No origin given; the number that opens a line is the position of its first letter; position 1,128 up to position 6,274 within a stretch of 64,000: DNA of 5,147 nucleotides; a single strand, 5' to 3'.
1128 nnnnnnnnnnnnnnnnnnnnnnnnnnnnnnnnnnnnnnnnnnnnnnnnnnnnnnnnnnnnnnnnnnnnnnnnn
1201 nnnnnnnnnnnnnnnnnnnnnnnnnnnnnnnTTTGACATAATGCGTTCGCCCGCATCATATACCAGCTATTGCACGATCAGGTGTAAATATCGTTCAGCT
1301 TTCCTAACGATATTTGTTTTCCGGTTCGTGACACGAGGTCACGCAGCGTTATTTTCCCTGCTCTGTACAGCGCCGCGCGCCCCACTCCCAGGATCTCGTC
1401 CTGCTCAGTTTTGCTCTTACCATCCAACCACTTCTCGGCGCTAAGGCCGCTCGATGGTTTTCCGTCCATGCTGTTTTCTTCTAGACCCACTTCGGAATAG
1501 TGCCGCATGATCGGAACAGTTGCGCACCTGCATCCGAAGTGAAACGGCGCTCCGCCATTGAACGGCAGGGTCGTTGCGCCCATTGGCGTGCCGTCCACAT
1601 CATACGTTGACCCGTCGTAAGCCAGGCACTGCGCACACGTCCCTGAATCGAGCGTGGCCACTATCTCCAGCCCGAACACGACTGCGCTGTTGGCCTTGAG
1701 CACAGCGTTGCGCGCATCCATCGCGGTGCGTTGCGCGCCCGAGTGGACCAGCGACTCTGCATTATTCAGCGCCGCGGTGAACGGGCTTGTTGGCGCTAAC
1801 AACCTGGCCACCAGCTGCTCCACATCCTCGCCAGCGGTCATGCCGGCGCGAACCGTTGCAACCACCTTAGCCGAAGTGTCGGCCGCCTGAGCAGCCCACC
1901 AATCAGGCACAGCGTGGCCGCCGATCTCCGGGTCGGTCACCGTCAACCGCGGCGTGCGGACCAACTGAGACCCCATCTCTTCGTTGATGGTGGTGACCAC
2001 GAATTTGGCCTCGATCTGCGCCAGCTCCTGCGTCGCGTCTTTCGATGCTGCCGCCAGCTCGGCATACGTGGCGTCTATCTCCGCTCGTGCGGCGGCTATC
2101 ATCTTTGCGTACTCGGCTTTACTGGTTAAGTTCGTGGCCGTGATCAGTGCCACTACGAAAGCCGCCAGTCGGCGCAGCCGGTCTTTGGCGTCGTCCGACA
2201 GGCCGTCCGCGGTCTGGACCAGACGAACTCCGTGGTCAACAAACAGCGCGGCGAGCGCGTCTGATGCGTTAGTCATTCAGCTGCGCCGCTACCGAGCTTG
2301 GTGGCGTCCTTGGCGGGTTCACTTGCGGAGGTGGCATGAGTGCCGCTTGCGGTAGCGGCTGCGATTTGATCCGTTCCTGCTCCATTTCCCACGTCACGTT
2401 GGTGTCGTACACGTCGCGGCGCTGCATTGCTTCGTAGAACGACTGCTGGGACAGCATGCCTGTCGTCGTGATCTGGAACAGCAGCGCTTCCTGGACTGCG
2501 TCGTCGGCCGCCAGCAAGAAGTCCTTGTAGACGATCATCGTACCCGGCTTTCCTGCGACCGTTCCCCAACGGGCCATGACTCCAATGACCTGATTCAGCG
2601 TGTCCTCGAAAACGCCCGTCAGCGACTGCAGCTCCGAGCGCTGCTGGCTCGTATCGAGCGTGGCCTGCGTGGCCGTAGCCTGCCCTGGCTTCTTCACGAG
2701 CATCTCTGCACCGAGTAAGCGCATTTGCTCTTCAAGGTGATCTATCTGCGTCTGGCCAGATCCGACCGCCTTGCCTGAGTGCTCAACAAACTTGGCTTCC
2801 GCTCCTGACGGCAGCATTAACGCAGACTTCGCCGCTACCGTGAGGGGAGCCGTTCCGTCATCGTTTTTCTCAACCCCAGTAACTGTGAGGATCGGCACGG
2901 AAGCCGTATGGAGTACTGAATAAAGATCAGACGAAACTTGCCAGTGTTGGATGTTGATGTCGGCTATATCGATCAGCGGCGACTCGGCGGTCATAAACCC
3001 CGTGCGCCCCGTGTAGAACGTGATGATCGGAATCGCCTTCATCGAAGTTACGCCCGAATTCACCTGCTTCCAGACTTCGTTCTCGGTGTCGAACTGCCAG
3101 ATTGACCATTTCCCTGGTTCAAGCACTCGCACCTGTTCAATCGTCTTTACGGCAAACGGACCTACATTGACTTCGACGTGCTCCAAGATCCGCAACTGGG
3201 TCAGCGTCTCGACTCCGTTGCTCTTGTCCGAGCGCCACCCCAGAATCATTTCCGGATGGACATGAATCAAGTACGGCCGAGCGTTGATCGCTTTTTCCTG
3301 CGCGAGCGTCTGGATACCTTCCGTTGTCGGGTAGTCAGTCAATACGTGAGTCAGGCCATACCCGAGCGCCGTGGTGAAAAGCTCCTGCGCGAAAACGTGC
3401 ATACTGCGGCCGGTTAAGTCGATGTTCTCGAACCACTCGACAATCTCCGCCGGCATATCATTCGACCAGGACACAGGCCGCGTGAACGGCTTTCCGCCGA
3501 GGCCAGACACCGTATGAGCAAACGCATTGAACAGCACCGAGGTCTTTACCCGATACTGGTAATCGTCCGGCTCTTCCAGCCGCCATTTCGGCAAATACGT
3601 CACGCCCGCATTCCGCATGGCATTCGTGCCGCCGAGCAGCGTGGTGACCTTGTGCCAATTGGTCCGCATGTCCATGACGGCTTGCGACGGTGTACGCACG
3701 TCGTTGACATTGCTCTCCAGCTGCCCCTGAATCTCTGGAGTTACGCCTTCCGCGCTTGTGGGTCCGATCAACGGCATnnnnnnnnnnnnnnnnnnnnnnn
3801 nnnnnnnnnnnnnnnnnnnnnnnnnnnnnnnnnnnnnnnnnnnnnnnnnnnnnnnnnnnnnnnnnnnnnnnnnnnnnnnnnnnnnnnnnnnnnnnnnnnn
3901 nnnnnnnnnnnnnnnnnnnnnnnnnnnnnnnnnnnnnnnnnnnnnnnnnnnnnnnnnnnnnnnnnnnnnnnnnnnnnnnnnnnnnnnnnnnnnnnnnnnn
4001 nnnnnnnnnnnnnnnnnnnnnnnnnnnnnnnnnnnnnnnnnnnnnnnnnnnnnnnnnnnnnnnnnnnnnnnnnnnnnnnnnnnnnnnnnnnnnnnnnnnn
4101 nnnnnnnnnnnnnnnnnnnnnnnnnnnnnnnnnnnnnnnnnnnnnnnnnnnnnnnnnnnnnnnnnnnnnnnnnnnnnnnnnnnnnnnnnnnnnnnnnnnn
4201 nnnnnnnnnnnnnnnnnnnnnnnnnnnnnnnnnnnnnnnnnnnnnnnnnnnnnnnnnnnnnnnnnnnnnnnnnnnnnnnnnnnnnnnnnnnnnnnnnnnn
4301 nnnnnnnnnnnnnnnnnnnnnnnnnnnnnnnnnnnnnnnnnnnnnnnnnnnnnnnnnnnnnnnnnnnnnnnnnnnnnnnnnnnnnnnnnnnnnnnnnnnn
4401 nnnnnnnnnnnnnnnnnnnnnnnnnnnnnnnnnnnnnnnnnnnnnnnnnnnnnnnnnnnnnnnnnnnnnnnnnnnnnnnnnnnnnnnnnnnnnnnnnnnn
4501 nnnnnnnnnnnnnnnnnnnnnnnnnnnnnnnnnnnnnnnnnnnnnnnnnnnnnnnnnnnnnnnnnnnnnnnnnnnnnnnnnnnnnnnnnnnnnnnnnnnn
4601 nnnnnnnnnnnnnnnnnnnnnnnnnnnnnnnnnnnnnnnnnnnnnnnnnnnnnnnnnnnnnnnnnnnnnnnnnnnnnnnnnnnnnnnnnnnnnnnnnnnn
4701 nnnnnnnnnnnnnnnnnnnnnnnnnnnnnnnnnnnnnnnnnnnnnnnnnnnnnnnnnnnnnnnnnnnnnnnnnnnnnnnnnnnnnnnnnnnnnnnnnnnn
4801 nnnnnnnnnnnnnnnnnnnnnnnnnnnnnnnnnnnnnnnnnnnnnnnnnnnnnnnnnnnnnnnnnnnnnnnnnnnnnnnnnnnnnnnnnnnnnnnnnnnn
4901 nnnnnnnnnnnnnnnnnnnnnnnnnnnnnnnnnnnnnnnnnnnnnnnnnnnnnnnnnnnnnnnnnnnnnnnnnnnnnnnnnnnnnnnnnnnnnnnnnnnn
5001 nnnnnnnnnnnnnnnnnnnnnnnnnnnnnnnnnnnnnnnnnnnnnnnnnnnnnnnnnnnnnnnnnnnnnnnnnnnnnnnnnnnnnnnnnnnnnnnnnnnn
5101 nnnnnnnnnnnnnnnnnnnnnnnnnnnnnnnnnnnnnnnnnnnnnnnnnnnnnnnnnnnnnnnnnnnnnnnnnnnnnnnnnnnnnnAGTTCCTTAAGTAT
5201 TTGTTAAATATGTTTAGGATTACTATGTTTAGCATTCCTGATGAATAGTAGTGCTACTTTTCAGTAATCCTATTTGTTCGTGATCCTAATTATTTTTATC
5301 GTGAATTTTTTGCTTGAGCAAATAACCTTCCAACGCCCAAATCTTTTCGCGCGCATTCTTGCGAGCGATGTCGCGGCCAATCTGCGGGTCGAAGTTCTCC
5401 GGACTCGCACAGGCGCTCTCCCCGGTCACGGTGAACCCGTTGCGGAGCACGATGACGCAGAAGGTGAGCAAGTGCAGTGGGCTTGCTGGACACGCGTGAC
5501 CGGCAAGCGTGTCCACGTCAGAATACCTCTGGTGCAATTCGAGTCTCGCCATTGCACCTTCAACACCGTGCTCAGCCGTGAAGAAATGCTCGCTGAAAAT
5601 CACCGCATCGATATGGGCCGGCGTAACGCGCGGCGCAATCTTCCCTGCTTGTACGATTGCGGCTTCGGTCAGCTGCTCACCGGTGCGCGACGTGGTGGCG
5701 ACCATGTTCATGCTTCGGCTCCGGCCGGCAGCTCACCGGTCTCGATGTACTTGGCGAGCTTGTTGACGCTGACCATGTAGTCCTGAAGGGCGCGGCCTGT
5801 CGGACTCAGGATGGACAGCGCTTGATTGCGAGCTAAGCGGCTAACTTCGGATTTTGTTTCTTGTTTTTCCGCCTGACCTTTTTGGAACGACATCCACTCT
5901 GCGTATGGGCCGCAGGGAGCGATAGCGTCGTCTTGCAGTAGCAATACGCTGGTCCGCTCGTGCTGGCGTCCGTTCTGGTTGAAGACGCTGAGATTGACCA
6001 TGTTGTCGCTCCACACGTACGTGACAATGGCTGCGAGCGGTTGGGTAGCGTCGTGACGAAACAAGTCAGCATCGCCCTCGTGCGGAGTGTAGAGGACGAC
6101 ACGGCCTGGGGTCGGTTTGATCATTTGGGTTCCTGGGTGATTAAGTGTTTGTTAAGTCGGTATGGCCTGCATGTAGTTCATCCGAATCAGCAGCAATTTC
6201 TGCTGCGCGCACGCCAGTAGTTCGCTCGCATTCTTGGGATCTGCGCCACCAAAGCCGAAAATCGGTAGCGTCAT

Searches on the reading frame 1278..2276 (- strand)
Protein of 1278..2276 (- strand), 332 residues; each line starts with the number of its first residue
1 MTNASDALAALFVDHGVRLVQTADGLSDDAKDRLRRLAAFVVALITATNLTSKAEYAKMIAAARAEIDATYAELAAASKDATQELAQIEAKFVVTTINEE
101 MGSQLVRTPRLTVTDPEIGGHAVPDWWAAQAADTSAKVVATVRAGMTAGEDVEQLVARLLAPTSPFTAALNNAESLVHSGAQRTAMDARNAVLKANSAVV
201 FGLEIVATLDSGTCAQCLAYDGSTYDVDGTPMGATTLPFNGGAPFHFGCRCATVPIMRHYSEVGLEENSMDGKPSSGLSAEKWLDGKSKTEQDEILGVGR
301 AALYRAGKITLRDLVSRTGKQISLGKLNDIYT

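Call 9: search_protein_families(library=phrogs, proteins=[window:1278-2276:-], max_evalue=0.001)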
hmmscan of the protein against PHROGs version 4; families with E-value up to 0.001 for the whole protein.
window:1278-2276:- (332 aa): 10 families
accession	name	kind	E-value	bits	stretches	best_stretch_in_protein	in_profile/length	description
phrog_241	-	head and packaging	2.5e-61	209.6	1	1-329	10-354/679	head morphogenesis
phrog_7625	-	head and packaging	5.4e-28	99.1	1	18-320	16-321/504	head morphogenesis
phrog_21789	-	head and packaging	2.5e-19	69.6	2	9-257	10-260/1195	virion structural protein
phrog_6577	-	unknown function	5.8e-15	55.7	1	130-330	111-314/1066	-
phrog_595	-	head and packaging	1.7e-13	51.7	1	121-267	173-308/513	head maturation protease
phrog_115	-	head and packaging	1.5e-12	48.5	1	143-294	215-358/665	minor head protein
phrog_4728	-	head and packaging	3.1e-11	43.8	1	115-280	165-334/591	head morphogenesis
phrog_2841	-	head and packaging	4.9e-08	33.5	1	141-263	202-313/525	minor head protein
phrog_3517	-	head and packaging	0.00034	21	0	141-272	203-344/371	head morphogenesis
phrog_14819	-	unknown function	0.00035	21.7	1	265-328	16-79/91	-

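Call 14: find_encoding_contigs(protein=window:1278-2276:-, flank=10000, max_places=4)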
Protein window:1278-2276:- (332 aa): 23 contigs read that carry it; 4 places shown.
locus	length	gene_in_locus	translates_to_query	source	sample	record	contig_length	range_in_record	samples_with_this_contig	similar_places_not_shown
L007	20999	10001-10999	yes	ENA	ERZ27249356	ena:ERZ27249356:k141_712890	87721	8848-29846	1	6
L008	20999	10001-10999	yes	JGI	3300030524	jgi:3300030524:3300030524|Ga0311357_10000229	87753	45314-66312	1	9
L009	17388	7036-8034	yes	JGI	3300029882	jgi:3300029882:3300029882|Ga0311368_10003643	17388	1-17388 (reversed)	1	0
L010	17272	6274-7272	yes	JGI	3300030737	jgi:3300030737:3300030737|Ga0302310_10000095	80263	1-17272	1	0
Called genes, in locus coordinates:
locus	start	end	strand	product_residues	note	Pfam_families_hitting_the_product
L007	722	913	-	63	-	-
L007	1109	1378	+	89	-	PF00216:Bac_DNA_binding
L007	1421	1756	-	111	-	PF07798:CCDC90-like (faint)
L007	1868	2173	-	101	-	-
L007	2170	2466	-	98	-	-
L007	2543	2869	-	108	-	PF23907:DUF7249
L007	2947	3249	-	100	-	-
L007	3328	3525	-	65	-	-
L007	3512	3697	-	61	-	-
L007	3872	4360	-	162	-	PF07463:NUMOD4, PF13392:HNH_3 (weak)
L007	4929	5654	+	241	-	PF03592:Terminase_2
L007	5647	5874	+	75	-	-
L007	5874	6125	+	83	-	-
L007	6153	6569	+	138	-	-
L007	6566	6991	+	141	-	PF13876:Phage_gp49_66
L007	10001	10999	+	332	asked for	PF04233:Phage_Mu_F (weak)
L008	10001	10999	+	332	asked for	PF04233:Phage_Mu_F (weak)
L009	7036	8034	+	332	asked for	PF04233:Phage_Mu_F (weak)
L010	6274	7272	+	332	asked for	PF04233:Phage_Mu_F (weak)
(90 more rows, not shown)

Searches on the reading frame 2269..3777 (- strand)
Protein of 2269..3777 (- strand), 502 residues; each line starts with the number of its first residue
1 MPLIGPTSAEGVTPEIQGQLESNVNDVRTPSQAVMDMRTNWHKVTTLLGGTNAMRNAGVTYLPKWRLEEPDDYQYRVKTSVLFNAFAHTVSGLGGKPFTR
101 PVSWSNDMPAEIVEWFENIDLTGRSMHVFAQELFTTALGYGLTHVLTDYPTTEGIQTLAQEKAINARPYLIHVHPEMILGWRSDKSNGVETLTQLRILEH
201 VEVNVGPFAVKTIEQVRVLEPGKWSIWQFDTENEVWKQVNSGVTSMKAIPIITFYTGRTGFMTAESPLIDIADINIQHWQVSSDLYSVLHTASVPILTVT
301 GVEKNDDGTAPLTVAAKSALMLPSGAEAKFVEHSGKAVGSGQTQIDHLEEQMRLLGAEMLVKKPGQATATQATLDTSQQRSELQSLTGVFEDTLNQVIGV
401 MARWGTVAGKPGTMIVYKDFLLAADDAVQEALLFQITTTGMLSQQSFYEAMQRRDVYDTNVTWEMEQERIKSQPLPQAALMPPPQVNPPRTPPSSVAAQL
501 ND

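Call 9: search_protein_families(library=phrogs, proteins=[window:2269-3777:-], max_evalue=0.001)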
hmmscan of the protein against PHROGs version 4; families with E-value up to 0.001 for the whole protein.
window:2269-3777:- (502 aa): 1 family
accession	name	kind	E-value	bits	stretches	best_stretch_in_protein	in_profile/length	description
phrog_145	-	head and packaging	8.5e-122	408.4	1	23-482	6-474/493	portal protein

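Call 12: search_dna_similar(query=window:2269-3777:-, collection=phages, mode=protein, max_rows=25, max_evalue=0.00001)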
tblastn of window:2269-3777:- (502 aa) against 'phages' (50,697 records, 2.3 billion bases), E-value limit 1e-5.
Records with a match: 814; places in all: 819; records where one place covers at least 80% of the query: 375.
Best place of each record, by identity: <60% 814.
By first word of the organism name: Pseudomonas 164; Escherichia 159; Vibrio 64; Acinetobacter 63; Klebsiella 44; Xanthomonas 39; Caulobacter 36; Salmonella 33; Achromobacter 28; Stenotrophomonas 20; and 52 more.
By host as written in the record: Escherichia coli 92; Pseudomonas aeruginosa 55; - 46; Acinetobacter baumannii 26; Pseudomonas aeruginosa PAO1 25; Vibrio breoganii 23; Caulobacter vibrioides CB15 21; Vibrio parahaemolyticus 13; and 232 more.
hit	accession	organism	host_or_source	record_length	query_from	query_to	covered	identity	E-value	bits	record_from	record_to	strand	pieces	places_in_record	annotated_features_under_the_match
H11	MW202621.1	Caudoviricetes sp.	Manatee Spring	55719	27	470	88%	44.2%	4e-120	394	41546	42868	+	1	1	portal protein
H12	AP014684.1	Pseudomonas phage PS-1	Pseudomonas sp. 1-1-1b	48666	25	472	89%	38.7%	1e-94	320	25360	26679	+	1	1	hypothetical protein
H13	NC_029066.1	Pseudomonas phage PS-1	Pseudomonas sp. 1-1-1b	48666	25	472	89%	38.7%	1e-94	320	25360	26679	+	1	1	portal protein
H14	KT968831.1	Pseudomonas phage YMC11/02/R656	Pseudomonas aeruginosa YMC11/02/R656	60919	33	470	87%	39.1%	2e-91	310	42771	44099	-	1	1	hypothetical protein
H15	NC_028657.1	Pseudomonas phage YMC11/02/R656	Pseudomonas aeruginosa YMC11/02/R656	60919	33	470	87%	39.1%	2e-91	310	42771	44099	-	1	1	portal protein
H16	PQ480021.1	Caulobacter phage DMCA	Caulobacter vibrioides CB15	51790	18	470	90%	36.2%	3e-93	316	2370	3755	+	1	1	62 kDa structural protein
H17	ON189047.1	Xanthomonas phage Mallos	Xanthomonas translucens pv. translucens ...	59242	22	471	90%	35.3%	2e-73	258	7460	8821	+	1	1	portal protein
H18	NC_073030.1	Xanthomonas phage Mallos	Xanthomonas translucens pv. translucens ...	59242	22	471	90%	35.3%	2e-73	258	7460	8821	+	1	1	portal protein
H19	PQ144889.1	Pseudomonas phage NEU2024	Pseudomonas aeruginosa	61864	13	456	88%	35.8%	1e-81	282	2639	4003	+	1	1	62 kDa structural protein | hypothetical protein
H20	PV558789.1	Variovorax phage V45iii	Variovorax sp. SCN45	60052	6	468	92%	34.2%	7e-74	259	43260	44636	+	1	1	record has no annotation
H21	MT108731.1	Pseudomonas phage Epa43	Pseudomonas sp.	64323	29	468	88%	35.9%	1e-75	265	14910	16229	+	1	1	none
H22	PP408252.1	Pseudomonas phage vB_Pa-PAC5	Pseudomonas aeruginosa PAO1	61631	13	456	88%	35.6%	2e-81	281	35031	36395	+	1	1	62 kDa structural protein | hypothetical protein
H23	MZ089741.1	Pseudomonas phage PSA39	wastewater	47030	13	456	88%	35.6%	2e-81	281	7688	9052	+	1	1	62kDa structural protein | hypothetical protein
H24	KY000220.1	Bordetella phage FP1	Bordetella bronchiseptica ATCC 10580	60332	29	470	88%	35.7%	3e-77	270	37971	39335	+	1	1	structural protein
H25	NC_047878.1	Bordetella phage FP1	Bordetella bronchiseptica ATCC 10580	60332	29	470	88%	35.7%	3e-77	270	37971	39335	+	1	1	portal protein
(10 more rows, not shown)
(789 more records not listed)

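Call 23: search_dna_similar(query=window:2269-3777:-, collection=plasmids, mode=protein, max_rows=20, max_evalue=0.00001)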
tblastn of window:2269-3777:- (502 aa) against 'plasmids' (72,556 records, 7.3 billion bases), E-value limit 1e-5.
Records with a match: 22; places in all: 25; records where one place covers at least 80% of the query: 16.
Best place of each record, by identity: <60% 22.
By first word of the organism name: Pantoea 5; Pseudomonas 2; Klebsiella 2; Enterobacter 2; Proteus 2; Rhodovastum 1; Aquitalea 1; Pasteurella 1; Methylobacterium 1; Rhodobacteraceae 1; and 4 more.
By predicted mobility (MOB-suite, as given by PLSDB): non-mobilizable 18; mobilizable 4.
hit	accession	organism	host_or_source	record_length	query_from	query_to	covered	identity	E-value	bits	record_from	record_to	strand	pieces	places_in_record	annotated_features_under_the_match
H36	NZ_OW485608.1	Rhodovastum atsumiense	-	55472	25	472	89%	40.9%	3e-111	369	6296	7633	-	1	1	DUF4055 domain-containing protein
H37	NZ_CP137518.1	Pseudomonas aeruginosa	Homo sapiens,Bacterial culture sample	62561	33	470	87%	39.1%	8e-91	310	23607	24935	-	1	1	DUF4055 domain-containing protein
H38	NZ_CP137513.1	Pseudomonas aeruginosa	Homo sapiens,Bacterial culture sample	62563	33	470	87%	39.1%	8e-91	310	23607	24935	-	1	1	DUF4055 domain-containing protein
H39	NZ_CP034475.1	Pantoea agglomerans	food,leaf from rome apple cultivar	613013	25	472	89%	38.0%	4e-91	311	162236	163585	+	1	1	DUF4055 domain-containing protein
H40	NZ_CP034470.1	Pantoea agglomerans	food,leaf from rome apple cultivar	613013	25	472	89%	38.0%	4e-91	311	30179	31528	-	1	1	DUF4055 domain-containing protein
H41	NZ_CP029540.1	Aquitalea sp. USM4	single cell,freshwater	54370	25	472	89%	37.9%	7e-91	310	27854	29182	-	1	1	DUF4055 domain-containing protein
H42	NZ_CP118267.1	Pantoea sp. Lij88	cell culture,soil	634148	25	472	89%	37.8%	1e-89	307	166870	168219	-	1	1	DUF4055 domain-containing protein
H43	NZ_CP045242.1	Pantoea sp. JZ29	Euphorbia granulata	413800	25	472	89%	37.3%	7e-90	308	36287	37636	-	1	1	DUF4055 domain-containing protein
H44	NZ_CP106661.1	Pantoea dispersa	Philodendron erubescens,Pure ...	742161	25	472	89%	36.9%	3e-89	306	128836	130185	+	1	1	DUF4055 domain-containing protein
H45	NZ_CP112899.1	Pasteurella multocida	rabbit,mixed culture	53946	29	471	88%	31.8%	2e-68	245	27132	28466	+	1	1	DUF4055 domain-containing protein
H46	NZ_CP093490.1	Klebsiella pneumoniae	Homo sapiens,Isolated from blood of a ...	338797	26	404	75%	34.6%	2e-60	222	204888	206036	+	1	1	DUF4055 domain-containing protein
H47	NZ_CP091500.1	Enterobacter cloacae complex sp. ECL404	cell culture,Drainage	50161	26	404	75%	34.4%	4e-68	244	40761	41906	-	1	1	DUF4055 domain-containing protein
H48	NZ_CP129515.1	Enterobacter asburiae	-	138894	26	404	75%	34.1%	9e-67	241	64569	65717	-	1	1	DUF4055 domain-containing protein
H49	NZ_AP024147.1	Methylobacterium indicum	-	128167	31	469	87%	27.0%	2e-40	163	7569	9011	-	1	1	DUF4055 domain-containing protein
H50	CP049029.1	Rhodobacteraceae bacterium SC52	Apostichopus japonicus,pure ...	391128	36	471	87%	24.4%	7e-24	113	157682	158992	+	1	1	DUF4055 domain-containing protein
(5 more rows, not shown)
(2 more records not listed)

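Call 35: find_related_loci(query=window:2269-3777:-, collection=viral_contigs, flank=3000)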
Query window:2269-3777:- (502 aa) in viral_contigs; peptide patterns used: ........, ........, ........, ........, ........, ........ (x = any residue, [..] = any of these).
9 stretches matched a pattern; 4 encode a relative of the query (tblastn E <= 1e-3); 4 distinct loci.
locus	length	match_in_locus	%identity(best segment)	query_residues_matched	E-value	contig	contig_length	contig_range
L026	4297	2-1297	100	71-502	0e+0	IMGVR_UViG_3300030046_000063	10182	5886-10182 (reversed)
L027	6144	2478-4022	65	4-502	0e+0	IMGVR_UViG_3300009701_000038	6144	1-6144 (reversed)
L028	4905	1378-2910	64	7-502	0e+0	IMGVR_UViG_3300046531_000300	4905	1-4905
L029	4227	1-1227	68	107-502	0e+0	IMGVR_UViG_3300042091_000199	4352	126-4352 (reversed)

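Call 42: find_related_loci(query=window:2269-3777:-, collection=genome_contigs, flank=10000)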
Query window:2269-3777:- (502 aa) in genome_contigs; peptide patterns used: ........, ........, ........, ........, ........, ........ (x = any residue, [..] = any of these).
30 stretches matched a pattern, but none encodes a relative of the query by tblastn (E <= 1e-3).

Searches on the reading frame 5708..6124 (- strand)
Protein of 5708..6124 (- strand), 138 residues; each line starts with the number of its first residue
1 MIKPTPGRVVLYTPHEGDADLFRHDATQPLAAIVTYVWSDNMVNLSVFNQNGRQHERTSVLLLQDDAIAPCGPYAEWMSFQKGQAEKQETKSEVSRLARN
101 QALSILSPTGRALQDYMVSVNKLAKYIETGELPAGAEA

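Call 71: search_protein_families(library=pfam, alignment_id=A2, max_evalue=0.01)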
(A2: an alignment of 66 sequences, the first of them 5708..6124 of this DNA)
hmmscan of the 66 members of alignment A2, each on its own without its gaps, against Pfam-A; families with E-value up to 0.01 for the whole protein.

A. member 1, window:5708-6124:- (138 aa): 0 families

B. families by the number of members that match (of 66 scanned): 9 families
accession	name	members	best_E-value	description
PF07798.16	CCDC90-like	1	2.1e-10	Coiled-coil domain-containing protein 90-like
PF24233.1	DUF7446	1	3.3e-07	Family of unknown function (DUF7446)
PF01503.22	PRA-PH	1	2.5e-06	Phosphoribosyl-ATP pyrophosphohydrolase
PF07866.17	DUF1653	1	0.00011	Protein of unknown function (DUF1653)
PF02498.22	Bro-N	1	0.00037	BRO family, N-terminal domain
PF08279.18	HTH_11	1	0.0015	HTH domain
PF13240.11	Zn_Ribbon_1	1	0.0015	zinc-ribbon domain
PF03838.20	RecU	1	0.0063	Recombination protein U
PF21993.1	TetR_C_13_2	1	0.009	Transcriptional regulator LmrA/YxaF-like, C-terminal domain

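Call 117: search_protein_families(library=phrogs, alignment_id=A2, max_evalue=0.0001)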
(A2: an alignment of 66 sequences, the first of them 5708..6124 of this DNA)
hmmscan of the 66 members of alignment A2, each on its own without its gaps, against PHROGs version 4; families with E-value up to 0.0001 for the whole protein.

A. member 1, window:5708-6124:- (138 aa): 1 family
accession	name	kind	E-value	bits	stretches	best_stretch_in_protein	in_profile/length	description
phrog_2293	-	unknown function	1.7e-12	48.9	1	1-93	3-89/244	-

B. families by the number of members that match (of 66 scanned): 25 families
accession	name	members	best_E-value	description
phrog_4784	-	1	6.6e-79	-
phrog_8905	-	1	1e-39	-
phrog_25120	-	1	1.1e-31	-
phrog_24725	-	1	1.3e-24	-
phrog_18086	-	1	2.4e-24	-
phrog_671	-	1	1.7e-22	nucleotide pyrophosphohydrolase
phrog_27964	-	1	5.2e-18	-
phrog_2457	-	1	3.3e-17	-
phrog_6246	-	1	1.1e-16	-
phrog_2293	-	1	1.7e-12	-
phrog_4767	-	1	8.4e-10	-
phrog_10115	-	1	2e-09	-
phrog_17872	-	1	6.1e-09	-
phrog_12019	-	1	6.5e-09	MazG-like pyrophosphatase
phrog_26831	-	1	1.1e-07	-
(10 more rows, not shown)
